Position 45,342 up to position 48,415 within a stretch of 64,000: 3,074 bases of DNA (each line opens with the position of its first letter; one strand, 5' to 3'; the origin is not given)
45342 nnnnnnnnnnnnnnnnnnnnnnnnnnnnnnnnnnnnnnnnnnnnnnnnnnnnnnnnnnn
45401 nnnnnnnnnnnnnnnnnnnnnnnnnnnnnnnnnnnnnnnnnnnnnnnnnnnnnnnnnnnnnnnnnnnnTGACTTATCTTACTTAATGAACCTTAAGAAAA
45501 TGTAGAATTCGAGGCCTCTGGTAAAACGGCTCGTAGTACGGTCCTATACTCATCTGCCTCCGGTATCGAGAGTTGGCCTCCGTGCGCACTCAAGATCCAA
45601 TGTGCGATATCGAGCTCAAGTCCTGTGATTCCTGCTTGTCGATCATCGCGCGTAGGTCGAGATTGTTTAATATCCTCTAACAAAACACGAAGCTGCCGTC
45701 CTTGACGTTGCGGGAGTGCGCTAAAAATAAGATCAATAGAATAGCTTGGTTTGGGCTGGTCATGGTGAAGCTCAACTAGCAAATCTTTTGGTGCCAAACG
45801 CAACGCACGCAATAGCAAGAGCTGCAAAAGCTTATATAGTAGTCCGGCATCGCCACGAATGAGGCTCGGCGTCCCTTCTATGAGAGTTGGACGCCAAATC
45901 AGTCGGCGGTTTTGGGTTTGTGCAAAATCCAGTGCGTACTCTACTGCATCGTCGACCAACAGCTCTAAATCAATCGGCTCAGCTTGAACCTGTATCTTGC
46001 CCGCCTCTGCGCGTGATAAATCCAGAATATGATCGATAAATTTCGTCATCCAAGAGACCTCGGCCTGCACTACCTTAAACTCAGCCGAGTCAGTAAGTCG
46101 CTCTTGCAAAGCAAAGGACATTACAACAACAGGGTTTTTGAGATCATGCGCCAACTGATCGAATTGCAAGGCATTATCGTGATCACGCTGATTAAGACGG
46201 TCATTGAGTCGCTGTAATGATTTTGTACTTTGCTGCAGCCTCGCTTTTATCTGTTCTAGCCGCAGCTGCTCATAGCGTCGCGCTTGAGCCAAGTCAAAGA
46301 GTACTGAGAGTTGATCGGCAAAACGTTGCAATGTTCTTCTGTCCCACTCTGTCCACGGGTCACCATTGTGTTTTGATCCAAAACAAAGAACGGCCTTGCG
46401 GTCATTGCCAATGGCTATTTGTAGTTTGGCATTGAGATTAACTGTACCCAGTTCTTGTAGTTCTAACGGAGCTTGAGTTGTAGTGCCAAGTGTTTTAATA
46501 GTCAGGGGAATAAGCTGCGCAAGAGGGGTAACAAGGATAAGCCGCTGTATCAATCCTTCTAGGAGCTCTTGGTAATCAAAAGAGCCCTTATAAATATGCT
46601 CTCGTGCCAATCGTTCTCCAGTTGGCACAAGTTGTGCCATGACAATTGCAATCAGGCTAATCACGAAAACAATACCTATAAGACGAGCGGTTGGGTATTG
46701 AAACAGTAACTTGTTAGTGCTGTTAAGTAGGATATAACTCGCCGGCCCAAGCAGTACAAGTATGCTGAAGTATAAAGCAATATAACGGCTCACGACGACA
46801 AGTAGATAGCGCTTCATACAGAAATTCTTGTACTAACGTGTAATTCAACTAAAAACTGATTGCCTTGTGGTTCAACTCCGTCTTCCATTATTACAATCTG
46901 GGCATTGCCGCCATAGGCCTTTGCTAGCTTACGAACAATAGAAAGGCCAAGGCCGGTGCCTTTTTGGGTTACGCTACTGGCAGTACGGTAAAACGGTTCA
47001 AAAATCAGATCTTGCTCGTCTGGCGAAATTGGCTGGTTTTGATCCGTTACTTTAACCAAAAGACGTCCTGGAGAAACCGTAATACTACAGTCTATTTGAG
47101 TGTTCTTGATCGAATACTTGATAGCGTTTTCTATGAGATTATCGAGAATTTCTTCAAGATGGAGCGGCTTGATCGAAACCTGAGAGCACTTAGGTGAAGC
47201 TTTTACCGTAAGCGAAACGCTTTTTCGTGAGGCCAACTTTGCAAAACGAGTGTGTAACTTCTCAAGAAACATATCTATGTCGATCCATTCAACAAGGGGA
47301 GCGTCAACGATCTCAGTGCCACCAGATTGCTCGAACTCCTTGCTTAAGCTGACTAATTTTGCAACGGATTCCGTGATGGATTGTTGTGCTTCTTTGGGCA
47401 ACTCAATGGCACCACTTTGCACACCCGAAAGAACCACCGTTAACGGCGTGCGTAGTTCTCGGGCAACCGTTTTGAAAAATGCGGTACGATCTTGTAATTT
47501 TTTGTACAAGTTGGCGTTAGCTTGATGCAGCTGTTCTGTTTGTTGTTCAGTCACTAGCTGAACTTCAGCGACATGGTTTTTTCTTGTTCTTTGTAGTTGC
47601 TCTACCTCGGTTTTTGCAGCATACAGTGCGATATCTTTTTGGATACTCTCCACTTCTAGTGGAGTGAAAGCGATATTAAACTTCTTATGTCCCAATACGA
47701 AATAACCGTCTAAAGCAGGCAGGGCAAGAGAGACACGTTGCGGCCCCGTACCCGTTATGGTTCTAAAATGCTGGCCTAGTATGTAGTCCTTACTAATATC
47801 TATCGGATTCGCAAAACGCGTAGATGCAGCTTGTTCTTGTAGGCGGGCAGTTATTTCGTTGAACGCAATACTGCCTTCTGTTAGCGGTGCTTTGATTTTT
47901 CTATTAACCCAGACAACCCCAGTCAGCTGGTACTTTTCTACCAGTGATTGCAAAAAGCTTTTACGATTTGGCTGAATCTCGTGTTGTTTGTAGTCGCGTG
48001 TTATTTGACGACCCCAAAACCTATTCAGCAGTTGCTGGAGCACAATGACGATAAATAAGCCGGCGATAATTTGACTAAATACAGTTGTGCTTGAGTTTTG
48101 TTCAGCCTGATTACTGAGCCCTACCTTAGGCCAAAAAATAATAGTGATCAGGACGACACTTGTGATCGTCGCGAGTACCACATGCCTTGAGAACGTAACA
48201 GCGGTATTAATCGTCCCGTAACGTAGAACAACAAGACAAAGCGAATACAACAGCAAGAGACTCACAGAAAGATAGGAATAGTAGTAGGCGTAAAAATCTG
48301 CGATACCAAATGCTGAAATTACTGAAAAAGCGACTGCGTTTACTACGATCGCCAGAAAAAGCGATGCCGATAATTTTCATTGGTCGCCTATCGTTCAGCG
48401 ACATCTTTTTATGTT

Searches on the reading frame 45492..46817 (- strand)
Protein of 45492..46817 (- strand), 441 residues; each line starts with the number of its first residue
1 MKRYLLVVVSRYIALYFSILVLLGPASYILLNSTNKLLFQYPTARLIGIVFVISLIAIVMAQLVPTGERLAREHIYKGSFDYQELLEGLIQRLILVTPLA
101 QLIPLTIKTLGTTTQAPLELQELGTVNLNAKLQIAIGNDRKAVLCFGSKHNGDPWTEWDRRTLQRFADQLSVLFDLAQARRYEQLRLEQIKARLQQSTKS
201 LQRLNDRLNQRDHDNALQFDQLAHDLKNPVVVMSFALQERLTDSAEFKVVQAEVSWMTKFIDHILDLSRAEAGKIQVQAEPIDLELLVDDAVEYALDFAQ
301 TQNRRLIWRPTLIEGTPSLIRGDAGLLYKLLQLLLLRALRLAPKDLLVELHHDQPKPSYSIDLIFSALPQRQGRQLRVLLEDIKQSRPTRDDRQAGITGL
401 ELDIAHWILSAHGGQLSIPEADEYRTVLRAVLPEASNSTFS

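Call 5: search_protein_families(library=pfam, proteins=[window:45492-46817:-], max_evalue=1)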
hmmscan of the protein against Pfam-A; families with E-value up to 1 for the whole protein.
window:45492-46817:- (441 aa): 4 families
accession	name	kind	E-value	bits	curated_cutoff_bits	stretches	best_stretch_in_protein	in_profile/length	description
PF00512.31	HisKA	-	4.2e-06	27.2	26.9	1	219-273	6-66/66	His Kinase A (phospho-acceptor) domain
PF23605.1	FKS1_dom2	-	0.0085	16.5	27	1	8-71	90-153/174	1,3-beta-glucan synthase component FKS1, second domain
PF01590.32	GAF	-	0.017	16.1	22.4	1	142-172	103-131/133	GAF domain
PF02518.31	HATPase_c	-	0.027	15.3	26.4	1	379-434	57-109/111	Histidine kinase-, DNA gyrase B-, and HSP90-like ATPase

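Call 6: search_protein_families(library=ncbifam, proteins=[window:45492-46817:-], max_evalue=1)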
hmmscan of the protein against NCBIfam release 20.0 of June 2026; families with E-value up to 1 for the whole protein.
window:45492-46817:- (441 aa): 32 families (the best 25 are shown)
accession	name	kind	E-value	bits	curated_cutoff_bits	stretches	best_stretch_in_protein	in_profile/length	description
NF007837.0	PRK10549.1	equivalog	8.4e-12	44.5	603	1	194-418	219-442/466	envelope stress sensor histidine kinase BaeS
NF012163.2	BaeS_SmeS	equivalog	8.9e-12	44.7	500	1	193-418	218-442/457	sensor histidine kinase efflux regulator BaeS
NF007898.0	PRK10604.1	equivalog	1.5e-11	44.1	478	1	194-422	191-411/433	two-component system sensor histidine kinase RstB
TIGR01386.1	cztS_silS_copS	subfamily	2e-10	40.3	292.55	1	192-428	218-452/457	heavy metal sensor histidine kinase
NF008312.0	PRK11100.1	equivalog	2.8e-10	39.6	356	1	184-431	225-471/477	two-component system sensor histidine kinase CreC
NF046044.1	PnpS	equivalog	1.6e-08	34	400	1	236-418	199-375/390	two-component system histidine kinase PnpS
NF007007.0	PRK09470.1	equivalog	1.9e-08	33.7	486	1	183-417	213-442/463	envelope stress sensor histidine kinase CpxA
NF047465.1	hybrid_HK_LvrA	exception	6.7e-08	31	1200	1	177-420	164-408/819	hybrid histidine kinase/response regulator LvrA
NF041735.1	hist_kin_RppB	equivalog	1.4e-07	30.6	400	1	223-418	224-423/438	two-component system sensor histidine kinase RppB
TIGR02966.1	phoR_proteo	equivalog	1.5e-07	30.7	334.2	1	223-418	122-319/333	phosphate regulon sensor histidine kinase PhoR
NF045595.1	HK_scytonemin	equivalog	2e-07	29.8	865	1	221-434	421-635/637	scytonemin biosynthesis sensor histidine kinase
NF033091.0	HK_VanS_ACDEFG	equivalog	4.2e-07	29.3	400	1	221-424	80-285/293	vancomycin resistance histidine kinase VanS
NF007793.0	PRK10490.1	equivalog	5.5e-07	28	1123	1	213-436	663-884/895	two-component system sensor histidine kinase KdpD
NF041880.1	EPS_EpsF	equivalog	6.7e-07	28.2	900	1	247-416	315-473/492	response regulator EpsF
NF045900.1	HisKinCpxALeg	equivalog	7.2e-07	28.3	800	1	196-424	212-441/451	two-component system sensor histidine kinase CpxA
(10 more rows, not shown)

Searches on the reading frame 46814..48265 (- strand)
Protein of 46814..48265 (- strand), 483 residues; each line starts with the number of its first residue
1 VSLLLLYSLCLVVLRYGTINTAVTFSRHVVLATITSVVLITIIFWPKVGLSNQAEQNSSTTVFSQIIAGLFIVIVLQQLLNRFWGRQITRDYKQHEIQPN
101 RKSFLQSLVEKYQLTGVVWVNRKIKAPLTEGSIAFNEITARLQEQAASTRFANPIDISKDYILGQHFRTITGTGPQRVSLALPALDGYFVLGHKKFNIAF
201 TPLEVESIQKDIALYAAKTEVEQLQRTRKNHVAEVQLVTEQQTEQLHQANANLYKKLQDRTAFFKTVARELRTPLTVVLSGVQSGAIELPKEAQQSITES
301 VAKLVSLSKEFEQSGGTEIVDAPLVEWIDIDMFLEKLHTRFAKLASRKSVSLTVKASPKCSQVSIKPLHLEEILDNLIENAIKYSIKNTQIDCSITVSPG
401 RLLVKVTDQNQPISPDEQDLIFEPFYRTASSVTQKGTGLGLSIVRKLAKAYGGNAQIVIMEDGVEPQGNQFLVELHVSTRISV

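Call 5: search_protein_families(library=pfam, proteins=[window:46814-48265:-], max_evalue=1)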
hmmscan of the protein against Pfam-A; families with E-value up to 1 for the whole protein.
window:46814-48265:- (483 aa): 10 families
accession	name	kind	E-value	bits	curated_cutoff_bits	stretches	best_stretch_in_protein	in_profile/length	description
PF02518.31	HATPase_c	-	6.6e-23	81.7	26.4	1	367-476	3-108/111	Histidine kinase-, DNA gyrase B-, and HSP90-like ATPase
PF14501.12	HATPase_c_5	-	3.6e-05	24.1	22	1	370-460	6-91/102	GHKL domain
PF00512.31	HisKA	-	0.00058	20.3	26.9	1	260-307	2-53/66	His Kinase A (phospho-acceptor) domain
PF05183.17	RdRP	-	0.0062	15.7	23.8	1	358-422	302-367/582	RNA dependent RNA polymerase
PF11862.13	DUF3382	-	0.008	16.9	28.9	1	34-112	7-85/97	Domain of unknown function (DUF3382)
PF03239.20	FTR1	-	0.0085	15.9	25.3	1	17-77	146-211/284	Iron permease FTR1 family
PF13581.12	HATPase_c_2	-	0.012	16.1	27.4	1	369-450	35-111/127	Histidine kinase-like ATPase domain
PF14182.11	YgaB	-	0.2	12.5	27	1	204-249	32-73/77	YgaB-like protein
PF05478.16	Prominin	-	0.22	10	34.3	1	197-309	619-727/799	Prominin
PF22990.1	ABHD16_N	-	0.23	11.9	27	1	31-94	40-99/125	Phosphatidylserine Lipase ABHD16 N-terminal domain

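Call 6: search_protein_families(library=ncbifam, proteins=[window:46814-48265:-], max_evalue=1)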
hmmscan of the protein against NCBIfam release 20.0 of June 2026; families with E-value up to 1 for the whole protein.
window:46814-48265:- (483 aa): 83 families (the best 25 are shown)
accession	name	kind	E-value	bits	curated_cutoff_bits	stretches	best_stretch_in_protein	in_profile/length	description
TIGR02966.1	phoR_proteo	equivalog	2.9e-28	98.9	334.2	1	213-457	65-319/333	phosphate regulon sensor histidine kinase PhoR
NF033092.0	HK_WalK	equivalog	5.9e-28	97.8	725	1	255-475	367-592/594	cell wall metabolism sensor histidine kinase WalK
NF046044.1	PnpS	equivalog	7e-25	87.8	400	1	260-475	170-389/390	two-component system histidine kinase PnpS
NF033091.0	HK_VanS_ACDEFG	equivalog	7.3e-24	84.4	400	1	229-455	43-277/293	vancomycin resistance histidine kinase VanS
TIGR01386.1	cztS_silS_copS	subfamily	3.2e-23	82.4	292.55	1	329-458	316-444/457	heavy metal sensor histidine kinase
NF008312.0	PRK11100.1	equivalog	5.7e-22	78.2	356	1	225-463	218-465/477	two-component system sensor histidine kinase CreC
NF047874.1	MASE3_PAS_HK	subfamily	1.7e-21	76.7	560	2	340-477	490-625/655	MASE3 domain-containing sensor histidine kinase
TIGR02956.1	TMAO_torS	equivalog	6.8e-21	74.1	676.5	1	203-477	407-682/967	TMAO reductase system sensor histidine kinase/response regulator TorS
NF007898.0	PRK10604.1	equivalog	7.3e-21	74.8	478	1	246-460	198-410/433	two-component system sensor histidine kinase RstB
NF007837.0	PRK10549.1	equivalog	2.7e-20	72.5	603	1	243-455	223-440/466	envelope stress sensor histidine kinase BaeS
NF012163.2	BaeS_SmeS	equivalog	4.7e-20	71.9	500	1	243-455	223-440/457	sensor histidine kinase efflux regulator BaeS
NF045595.1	HK_scytonemin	equivalog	6.6e-20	71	865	1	255-457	409-619/637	scytonemin biosynthesis sensor histidine kinase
NF041735.1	hist_kin_RppB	equivalog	1.2e-19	70.5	400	1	253-458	209-424/438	two-component system sensor histidine kinase RppB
NF008302.0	PRK11091.1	equivalog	1.6e-19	69.6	838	1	248-478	271-506/779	aerobic respiration two-component sensor histidine kinase ArcB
NF007004.0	PRK09467.1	equivalog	3.5e-19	68.9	415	1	245-460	217-423/440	two-component system sensor histidine kinase EnvZ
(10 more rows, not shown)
